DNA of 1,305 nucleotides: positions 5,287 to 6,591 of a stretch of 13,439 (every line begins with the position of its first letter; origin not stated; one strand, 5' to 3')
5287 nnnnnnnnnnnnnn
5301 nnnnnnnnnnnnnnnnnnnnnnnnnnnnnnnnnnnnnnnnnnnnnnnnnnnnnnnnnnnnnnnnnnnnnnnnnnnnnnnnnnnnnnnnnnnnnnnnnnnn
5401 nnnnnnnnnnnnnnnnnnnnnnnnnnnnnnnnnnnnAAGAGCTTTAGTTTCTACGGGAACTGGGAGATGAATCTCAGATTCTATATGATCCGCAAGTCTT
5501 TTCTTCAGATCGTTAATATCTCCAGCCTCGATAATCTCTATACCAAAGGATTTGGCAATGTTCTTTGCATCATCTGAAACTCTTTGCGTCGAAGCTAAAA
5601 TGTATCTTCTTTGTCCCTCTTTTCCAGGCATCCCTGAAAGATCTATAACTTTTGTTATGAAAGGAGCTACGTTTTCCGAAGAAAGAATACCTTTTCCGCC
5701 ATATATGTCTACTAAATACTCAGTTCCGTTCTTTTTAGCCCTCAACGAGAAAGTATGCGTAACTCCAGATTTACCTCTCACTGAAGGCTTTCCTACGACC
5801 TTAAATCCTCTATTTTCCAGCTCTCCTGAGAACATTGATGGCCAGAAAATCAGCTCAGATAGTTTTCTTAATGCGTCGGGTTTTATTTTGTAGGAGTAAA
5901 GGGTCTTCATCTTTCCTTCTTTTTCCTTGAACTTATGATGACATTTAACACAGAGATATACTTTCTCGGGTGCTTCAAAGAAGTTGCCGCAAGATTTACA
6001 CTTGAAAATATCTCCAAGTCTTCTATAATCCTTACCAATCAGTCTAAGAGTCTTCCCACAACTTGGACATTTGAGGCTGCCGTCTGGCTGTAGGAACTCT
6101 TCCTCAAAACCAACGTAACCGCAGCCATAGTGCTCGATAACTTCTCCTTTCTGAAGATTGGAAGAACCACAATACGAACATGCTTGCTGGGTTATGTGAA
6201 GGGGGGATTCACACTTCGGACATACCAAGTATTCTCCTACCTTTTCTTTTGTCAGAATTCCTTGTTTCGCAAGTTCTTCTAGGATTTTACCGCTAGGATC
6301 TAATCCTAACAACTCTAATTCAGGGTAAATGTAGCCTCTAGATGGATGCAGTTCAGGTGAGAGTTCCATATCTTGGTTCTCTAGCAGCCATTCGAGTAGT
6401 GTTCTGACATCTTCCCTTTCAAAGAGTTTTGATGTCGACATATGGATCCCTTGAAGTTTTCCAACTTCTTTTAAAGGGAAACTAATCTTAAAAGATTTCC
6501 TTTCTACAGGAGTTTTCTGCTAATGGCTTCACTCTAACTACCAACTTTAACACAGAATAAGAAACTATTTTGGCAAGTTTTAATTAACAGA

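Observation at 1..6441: Six co-oriented genes place a PgaC/IcaA-like polysaccharide synthase among sensor and regulator proteins: candidate uncharacterised archaeal exopolysaccharide control system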

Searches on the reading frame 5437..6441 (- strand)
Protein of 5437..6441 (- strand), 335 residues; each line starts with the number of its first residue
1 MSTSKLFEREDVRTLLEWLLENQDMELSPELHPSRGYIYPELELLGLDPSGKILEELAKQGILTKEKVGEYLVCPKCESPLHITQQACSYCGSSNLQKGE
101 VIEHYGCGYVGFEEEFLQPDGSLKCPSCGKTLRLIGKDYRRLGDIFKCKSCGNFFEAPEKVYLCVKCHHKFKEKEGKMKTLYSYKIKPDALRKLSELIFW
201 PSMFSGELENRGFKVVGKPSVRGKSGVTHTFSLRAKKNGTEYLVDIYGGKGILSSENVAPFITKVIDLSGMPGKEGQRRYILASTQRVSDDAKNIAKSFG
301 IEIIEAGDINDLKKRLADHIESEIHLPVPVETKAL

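Call 54: predict_structure(alignment_id=A5)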
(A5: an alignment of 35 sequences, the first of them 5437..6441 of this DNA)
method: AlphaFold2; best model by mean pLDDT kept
length: 335 residues; sequences in the alignment: 35
mean_pLDDT: 86.4   pTM: 0.61
mean pLDDT of the five models: 86.4, 78.5, 75.1, 72.3, 72.2
residues with pLDDT >= 90: 191; 70-90: 110; 50-70: 21; < 50: 13
segments of 3 or more residues with pLDDT < 50: 325-335
pLDDT, mean of each block of 10 residues (from residue 1): 63 84 90 86 78 88 94 93 93 94 95 95 95 93 94 94 94 92 92 70 82 89 88 89 86 89 88 73 93 93 90 91 51 32
secondary structure, 60 per line:
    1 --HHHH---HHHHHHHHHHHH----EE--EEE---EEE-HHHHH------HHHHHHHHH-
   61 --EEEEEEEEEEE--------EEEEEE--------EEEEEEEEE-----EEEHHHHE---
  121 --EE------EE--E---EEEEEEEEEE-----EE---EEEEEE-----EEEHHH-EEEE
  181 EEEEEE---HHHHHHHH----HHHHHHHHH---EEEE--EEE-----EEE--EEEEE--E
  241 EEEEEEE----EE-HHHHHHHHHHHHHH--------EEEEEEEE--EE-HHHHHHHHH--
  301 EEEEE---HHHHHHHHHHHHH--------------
elements in order: H3-6 H10-21 E30-32 E36-38 H40-44 H51-59 E63-73 E82-87 E96-104 E110-112 H113-116 E139-148 E159-164 E170-172 E177-186 H190-197 H202-210 E214-217 E220-222 E228-230 E233-237 E240-247 H255-268 E277-284 H290-298 E301-305 H309-321
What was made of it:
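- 5140..6441 (-): TackOD1 protein B (433 aa): wHTH (1-60), a three-Zn ribbon domain with 11 Cys + 1 His (63-186), a PD-(D/E)xK/Mrr-like domain (190-321) and a helical tail. AF2 pLDDT 86 (call 54).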

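Call 58: fold_search(model_id=the predicted structure, library=pdb)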
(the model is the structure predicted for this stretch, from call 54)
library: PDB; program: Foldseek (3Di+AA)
matches with E <= 10: 1015; with E <= 0.001: 13
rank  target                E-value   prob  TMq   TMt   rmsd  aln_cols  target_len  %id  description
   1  1y88                  1.8e-06  1.00  0.28  0.49   3.1       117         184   17  Crystal Structure of Protein of Unknown Function AF1548 (released 2004-12-21)
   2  5gkj_B                7.9e-06  1.00  0.23  0.31  21.8       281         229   12  Structure of EndoMS in apo form (released 2016-11-02)
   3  5gke_A                9.0e-06  1.00  0.24  0.32  22.8       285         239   11  Structure of EndoMS-dsDNA1 complex (released 2016-11-02)
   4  2vld_A                1.1e-05  1.00  0.24  0.33  22.4       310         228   11  crystal structure of a repair endonuclease from Pyrococcus abyssi (released 2009-05-19)
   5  9u49_A                3.2e-05  1.00  0.29  0.25   6.7       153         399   11  crystal structure of Cdn1 in complex with cA4 (released 2026-02-04)
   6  2vld_B                6.3e-05  1.00  0.24  0.34  22.5       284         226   12  crystal structure of a repair endonuclease from Pyrococcus abyssi (released 2009-05-19)
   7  5gkj_A                9.6e-05  0.99  0.21  0.31  23.8       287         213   12  Structure of EndoMS in apo form (released 2016-11-02)
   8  1xmx                  1.1e-04  1.00  0.31  0.28   5.0       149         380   14  Crystal structure of protein VC1899 from Vibrio cholerae (released 2004-11-16)
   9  9nl2_A                1.4e-04  1.00  0.17  0.07   8.9       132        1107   13  Structure of R2 retrotransposon protein from Platysternon megacephalum initiating target-primed reverse transcription (released 2025-06-18)
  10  9dou_A                1.5e-04  1.00  0.21  0.09   7.9       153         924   12  Taeniopygia guttata R2 retrotransposon (R2Tg) initiating target-primed reverse transcription (released 2025-05-21)
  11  8z4i_B                1.8e-04  1.00  0.28  0.25   5.7       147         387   10  crystal structure of Cdn1 in complex with cA3 (released 2026-02-04)
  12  8z4i_A                5.9e-04  1.00  0.27  0.24   6.8       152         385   10  crystal structure of Cdn1 in complex with cA3 (released 2026-02-04)
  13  8iby_C                6.7e-04  0.99  0.18  0.09   9.0       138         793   14  Structure of R2 with 5'ORF (released 2023-09-20)
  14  4f0q_D                1.2e-03  1.00  0.21  0.16   6.8       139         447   12  MspJI Restriction Endonuclease - P21 Form (released 2012-08-08)
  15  7syw_x                1.2e-03  0.57  0.17  0.10  30.4       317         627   11  Structure of the wt IRES eIF5B-containing 48S initiation complex, closed conformation. Structure 15(wt) (released 2022-07-13)
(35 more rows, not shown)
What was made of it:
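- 5140..6441 (-): Foldseek hits to AF1548, NucS, and the Can2/Card1 and MspJI nuclease domains (call 58).
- The N-terminus folds as a wHTH and the C-terminus has a nuclease fold (calls 54, 58).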
